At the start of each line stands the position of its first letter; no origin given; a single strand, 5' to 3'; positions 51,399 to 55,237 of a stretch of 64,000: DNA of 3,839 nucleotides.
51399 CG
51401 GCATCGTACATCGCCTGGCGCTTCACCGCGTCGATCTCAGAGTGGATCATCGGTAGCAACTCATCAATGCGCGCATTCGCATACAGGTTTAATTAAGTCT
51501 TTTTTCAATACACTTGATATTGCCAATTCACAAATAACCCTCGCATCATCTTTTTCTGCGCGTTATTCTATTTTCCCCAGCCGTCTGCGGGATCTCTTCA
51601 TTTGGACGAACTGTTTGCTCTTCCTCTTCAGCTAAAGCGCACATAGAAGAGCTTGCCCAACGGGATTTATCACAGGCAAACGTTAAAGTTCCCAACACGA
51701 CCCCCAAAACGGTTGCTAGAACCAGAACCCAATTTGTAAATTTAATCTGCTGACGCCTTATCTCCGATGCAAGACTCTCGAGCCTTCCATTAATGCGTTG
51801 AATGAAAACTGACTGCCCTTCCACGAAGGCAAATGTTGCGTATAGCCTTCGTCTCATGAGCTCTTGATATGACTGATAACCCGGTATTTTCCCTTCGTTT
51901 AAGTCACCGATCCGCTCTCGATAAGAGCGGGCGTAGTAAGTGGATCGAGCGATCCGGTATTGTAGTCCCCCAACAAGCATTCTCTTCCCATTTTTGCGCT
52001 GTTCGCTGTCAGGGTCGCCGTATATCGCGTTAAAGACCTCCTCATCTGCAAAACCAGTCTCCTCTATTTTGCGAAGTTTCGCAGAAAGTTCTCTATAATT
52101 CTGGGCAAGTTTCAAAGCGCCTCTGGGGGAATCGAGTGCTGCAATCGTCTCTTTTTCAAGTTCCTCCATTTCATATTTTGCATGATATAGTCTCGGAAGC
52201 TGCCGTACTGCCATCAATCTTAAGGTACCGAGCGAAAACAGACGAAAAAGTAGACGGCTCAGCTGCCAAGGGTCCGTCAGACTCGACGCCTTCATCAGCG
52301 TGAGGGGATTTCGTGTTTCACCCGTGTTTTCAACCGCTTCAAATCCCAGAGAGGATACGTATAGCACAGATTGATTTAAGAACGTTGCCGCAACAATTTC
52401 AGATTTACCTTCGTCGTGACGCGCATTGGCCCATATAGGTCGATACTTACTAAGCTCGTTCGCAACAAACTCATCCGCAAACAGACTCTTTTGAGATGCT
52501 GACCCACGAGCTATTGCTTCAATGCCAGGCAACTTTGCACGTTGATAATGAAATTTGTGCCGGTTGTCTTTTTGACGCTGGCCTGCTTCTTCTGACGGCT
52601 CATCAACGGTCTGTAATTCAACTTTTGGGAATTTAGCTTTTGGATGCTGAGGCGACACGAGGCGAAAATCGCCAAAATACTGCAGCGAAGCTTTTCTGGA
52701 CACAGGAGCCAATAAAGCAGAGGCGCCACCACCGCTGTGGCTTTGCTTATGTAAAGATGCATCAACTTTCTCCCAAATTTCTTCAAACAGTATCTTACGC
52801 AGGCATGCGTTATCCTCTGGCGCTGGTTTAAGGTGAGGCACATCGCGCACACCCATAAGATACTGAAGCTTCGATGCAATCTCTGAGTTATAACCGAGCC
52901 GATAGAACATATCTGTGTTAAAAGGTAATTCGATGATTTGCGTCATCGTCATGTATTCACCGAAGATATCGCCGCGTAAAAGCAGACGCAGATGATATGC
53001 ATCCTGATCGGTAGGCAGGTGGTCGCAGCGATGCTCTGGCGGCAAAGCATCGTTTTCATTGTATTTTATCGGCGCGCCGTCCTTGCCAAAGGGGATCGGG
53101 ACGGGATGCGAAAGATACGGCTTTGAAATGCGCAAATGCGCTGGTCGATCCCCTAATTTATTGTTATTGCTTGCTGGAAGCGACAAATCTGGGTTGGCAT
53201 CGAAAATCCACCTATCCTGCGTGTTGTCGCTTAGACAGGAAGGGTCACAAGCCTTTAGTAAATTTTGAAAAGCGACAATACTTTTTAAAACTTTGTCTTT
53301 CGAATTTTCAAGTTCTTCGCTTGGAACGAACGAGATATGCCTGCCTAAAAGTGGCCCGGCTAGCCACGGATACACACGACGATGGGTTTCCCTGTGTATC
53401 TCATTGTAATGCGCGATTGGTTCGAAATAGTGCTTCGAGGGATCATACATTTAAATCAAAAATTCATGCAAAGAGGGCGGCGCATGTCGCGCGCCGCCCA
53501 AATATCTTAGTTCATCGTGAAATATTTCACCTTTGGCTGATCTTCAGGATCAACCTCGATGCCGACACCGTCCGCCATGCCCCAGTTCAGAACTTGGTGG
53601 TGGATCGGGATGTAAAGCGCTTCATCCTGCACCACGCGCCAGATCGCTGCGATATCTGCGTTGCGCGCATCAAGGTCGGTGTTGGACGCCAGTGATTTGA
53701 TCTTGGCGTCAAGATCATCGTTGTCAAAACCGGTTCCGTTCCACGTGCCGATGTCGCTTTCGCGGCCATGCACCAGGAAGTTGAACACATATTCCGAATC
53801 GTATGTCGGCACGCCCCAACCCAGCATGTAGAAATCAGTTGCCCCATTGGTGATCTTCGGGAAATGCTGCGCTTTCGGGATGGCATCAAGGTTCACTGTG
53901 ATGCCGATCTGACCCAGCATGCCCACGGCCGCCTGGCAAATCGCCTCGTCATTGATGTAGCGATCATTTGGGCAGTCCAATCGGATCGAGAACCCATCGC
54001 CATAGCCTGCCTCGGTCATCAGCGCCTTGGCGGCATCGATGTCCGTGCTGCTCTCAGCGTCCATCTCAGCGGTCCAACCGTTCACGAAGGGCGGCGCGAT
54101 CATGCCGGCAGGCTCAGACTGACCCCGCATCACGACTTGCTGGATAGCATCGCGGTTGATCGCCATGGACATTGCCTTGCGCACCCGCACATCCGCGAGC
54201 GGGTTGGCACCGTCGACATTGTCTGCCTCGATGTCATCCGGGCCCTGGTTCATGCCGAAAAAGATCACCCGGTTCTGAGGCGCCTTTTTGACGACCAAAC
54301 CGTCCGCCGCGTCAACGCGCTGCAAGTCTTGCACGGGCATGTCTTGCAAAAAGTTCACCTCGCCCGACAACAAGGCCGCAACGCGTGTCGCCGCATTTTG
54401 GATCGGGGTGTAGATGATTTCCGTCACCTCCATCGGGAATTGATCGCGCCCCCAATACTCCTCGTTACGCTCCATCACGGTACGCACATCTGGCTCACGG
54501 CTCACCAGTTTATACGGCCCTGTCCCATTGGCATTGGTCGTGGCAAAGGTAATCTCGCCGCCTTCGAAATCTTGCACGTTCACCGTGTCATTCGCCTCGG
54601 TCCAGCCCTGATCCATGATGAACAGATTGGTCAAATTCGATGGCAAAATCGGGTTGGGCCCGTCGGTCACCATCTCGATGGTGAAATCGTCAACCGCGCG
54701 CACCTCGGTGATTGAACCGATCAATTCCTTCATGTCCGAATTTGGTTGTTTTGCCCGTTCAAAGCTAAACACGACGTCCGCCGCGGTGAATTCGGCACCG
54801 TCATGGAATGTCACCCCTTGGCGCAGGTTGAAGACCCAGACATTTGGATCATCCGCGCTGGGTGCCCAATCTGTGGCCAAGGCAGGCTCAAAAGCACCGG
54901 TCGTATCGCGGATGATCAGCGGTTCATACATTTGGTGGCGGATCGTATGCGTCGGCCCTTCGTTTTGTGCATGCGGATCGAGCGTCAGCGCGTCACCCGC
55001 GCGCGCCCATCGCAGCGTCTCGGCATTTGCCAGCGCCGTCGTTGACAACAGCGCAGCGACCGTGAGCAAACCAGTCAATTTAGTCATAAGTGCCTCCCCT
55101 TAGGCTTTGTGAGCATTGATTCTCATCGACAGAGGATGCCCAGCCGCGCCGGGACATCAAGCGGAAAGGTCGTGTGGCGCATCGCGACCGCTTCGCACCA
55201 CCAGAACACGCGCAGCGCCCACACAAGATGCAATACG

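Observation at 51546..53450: AT-rich 634-aa orphan with a DUF3422-like membrane tail and a novel N-terminal region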

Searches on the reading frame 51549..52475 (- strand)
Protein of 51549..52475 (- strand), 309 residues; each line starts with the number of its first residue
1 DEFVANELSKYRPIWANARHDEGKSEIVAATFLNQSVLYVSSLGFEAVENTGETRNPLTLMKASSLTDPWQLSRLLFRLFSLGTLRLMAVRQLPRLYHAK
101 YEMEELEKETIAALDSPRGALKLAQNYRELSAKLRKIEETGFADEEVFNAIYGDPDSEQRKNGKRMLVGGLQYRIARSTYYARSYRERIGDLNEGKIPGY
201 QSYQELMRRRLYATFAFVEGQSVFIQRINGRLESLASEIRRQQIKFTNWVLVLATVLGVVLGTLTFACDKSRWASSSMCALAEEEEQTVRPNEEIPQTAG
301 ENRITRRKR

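Call 88: predict_structure(alignment_id=A5)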
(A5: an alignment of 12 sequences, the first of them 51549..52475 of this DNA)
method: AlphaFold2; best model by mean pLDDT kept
length: 309 residues; sequences in the alignment: 12
mean_pLDDT: 77.9   pTM: 0.64
mean pLDDT of the five models: 77.9, 77.6, 76.8, 76.2, 75.7
residues with pLDDT >= 90: 92; 70-90: 143; 50-70: 39; < 50: 35
segments of 3 or more residues with pLDDT < 50: 45-50, 278-297, 299-303
pLDDT, mean of each block of 10 residues (from residue 1): 76 71 79 84 53 60 71 86 89 87 94 84 91 92 79 66 69 93 92 87 86 90 94 93 91 90 78 57 42 44 45
secondary structure, 60 per line:
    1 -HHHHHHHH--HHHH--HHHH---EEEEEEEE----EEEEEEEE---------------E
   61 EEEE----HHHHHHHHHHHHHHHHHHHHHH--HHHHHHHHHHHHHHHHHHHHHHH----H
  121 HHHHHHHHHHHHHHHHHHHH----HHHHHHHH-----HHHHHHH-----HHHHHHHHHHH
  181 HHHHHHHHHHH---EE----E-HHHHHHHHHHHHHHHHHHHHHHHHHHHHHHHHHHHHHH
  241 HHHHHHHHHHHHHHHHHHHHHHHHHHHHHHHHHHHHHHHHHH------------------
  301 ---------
elements in order: H2-9 H12-15 H18-21 E25-32 E37-44 E60-64 H69-90 H93-115 H120-140 H145-152 H158-164 H170-191 H203-282

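Call 94: fold_search(model_id=the predicted structure, library=pdb)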
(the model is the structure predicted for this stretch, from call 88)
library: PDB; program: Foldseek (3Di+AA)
matches with E <= 10: 578; with E <= 0.001: 0
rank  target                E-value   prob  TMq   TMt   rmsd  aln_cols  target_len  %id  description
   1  5n77_A                6.1e-02  0.57  0.24  0.27  16.2       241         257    8  Crystal structure of the cytosolic domain of the CorA magnesium channel from Escherichia coli in complex with magnesiu (released 2017-07-12)
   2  8tmn_C                6.9e-02  0.69  0.26  0.24  15.9       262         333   10  Cryo-EM structure of magnesium depleted CorA in complex with conformation-specific synthetic antibody C18, State MGD-1 (released 2025-02-12)
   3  7nna                  7.7e-02  0.72  0.24  0.37  33.3       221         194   10  Toxin Import Through the Antibiotic Efflux Channel TolC (released 2021-07-07)
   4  8tmb_B                1.5e-01  0.18  0.18  0.17  18.4       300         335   12  Cryo-EM structure of CorA in complex with conformation-specific synthetic antibody C12 and 20 mM MgCl2, State MG20-1 (released 2025-02-12)
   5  5jtg_C                1.8e-01  0.35  0.22  0.21  18.2       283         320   12  Crystal structure of Thermotoga maritima mutant D89K/D253K (released 2017-01-25)
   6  7nyw_C                1.8e-01  0.21  0.15  0.14  27.4       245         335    9  Cryo-EM structure of the MukBEF-MatP-DNA head module (released 2021-07-07)
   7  8tmj_B                1.8e-01  0.16  0.18  0.16  20.4       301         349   12  Cryo-EM structure of CorA in complex with conformation-specific synthetic antibody C18 and 100 uM MgCl2, State MG0.1-2 (released 2025-02-12)
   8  7r5k_P0               1.8e-01  0.07  0.12  0.06  28.9       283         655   16  Human nuclear pore complex (constricted) (released 2022-06-22)
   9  4i0u_D                2.0e-01  0.20  0.19  0.17  16.8       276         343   13  Improved structure of Thermotoga maritima CorA at 2.7 A resolution (released 2013-03-06)
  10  8p4y                  2.3e-01  0.10  0.11  0.16  16.1       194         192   13  Coiled-coil protein origami triangle (released 2023-08-02)
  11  8v8i_D                2.3e-01  0.07  0.12  0.15  29.7       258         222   11  PI3Ka H1047R co-crystal structure with inhibitor in cryptic pocket (compound 5). (released 2024-03-20)
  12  2efl                  2.5e-01  0.21  0.18  0.19  34.4       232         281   10  Crystal structure of the EFC domain of formin-binding protein 17 (released 2007-05-29)
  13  4i0u_A                2.5e-01  0.18  0.19  0.17  18.1       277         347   13  Improved structure of Thermotoga maritima CorA at 2.7 A resolution (released 2013-03-06)
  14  2iub_G                2.7e-01  0.15  0.17  0.16  16.7       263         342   14  Crystal structure of a divalent metal ion transporter CorA at 2.9 A resolution. (released 2006-08-03)
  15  6wvd                  3.0e-01  0.08  0.15  0.13  28.6       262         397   11  Human JAGN1 (released 2021-01-13)
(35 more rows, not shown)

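Call 99: find_related_loci(query=A6, collection=metagenome_contigs, flank=6000)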
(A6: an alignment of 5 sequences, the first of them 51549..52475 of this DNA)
Query A6 (309 aa) in metagenome_contigs; peptide patterns used: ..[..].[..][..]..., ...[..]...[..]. (x = any residue, [..] = any of these).
100 stretches matched a pattern, but none encodes a relative of the query by tblastn (E <= 1e-3).

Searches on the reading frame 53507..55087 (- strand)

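Call 5: search_protein_families(library=pfam, proteins=[window:53507-55087:-], max_evalue=1)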
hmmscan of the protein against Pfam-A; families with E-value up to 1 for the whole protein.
window:53507-55087:- (526 aa): 1 family
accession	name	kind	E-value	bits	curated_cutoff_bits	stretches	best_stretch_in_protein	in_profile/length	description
PF00496.27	SBP_bac_5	-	9.5e-89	298.5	32.4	1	66-443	2-365/368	Bacterial extracellular solute-binding proteins, family 5 Middle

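Call 102: search_protein_families(library=ncbifam, proteins=[window:53507-55087:-], max_evalue=1e-10)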
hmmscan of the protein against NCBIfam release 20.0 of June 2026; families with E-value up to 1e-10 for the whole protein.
window:53507-55087:- (526 aa): 10 families
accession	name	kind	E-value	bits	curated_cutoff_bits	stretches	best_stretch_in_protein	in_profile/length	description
NF045468.1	Opp5A_nikA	equivalog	9.2e-43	146.4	600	1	33-505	28-466/488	nickel ABC transporter substrate-binding protein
TIGR02294.1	nickel_nikA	equivalog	2.1e-41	142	393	1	23-498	6-473/501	nickel ABC transporter substrate-binding protein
NF011942.0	PRK15413.1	equivalog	8e-35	120.5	594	1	8-488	14-473/512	glutathione ABC transporter substrate-binding protein GsiB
NF047575.1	opine_bind_CntA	exception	8.1e-35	120.4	800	1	19-363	33-361/535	staphylopine-dependent metal ABC transporter substrate-binding lipoprotein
NF011684.0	PRK15104.1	equivalog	2.6e-31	108.9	947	2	128-499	161-512/543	oligopeptide ABC transporter substrate-binding protein OppA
NF043070.1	DppA_dipep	equivalog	3.3e-30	105.2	1005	1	14-444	20-453/535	dipeptide ABC transporter periplasmic-binding protein DppA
NF045467.1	Opp4A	equivalog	2.7e-28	98.5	650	1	45-400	58-430/556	oligopeptide ABC transporter substrate-binding protein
NF007287.0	PRK09755.1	equivalog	1.3e-25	90.3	1098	2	294-500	300-505/535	ABC transporter substrate-binding protein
TIGR04028.1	SBP_KPN_01854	hypoth_equivalog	1.2e-19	70.3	468.5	1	57-508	34-490/509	TIGR04028 family ABC transporter substrate-binding protein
NF011689.0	PRK15109.1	equivalog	6.5e-16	58.1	560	1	35-444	46-457/547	ABC transporter substrate-binding protein SapA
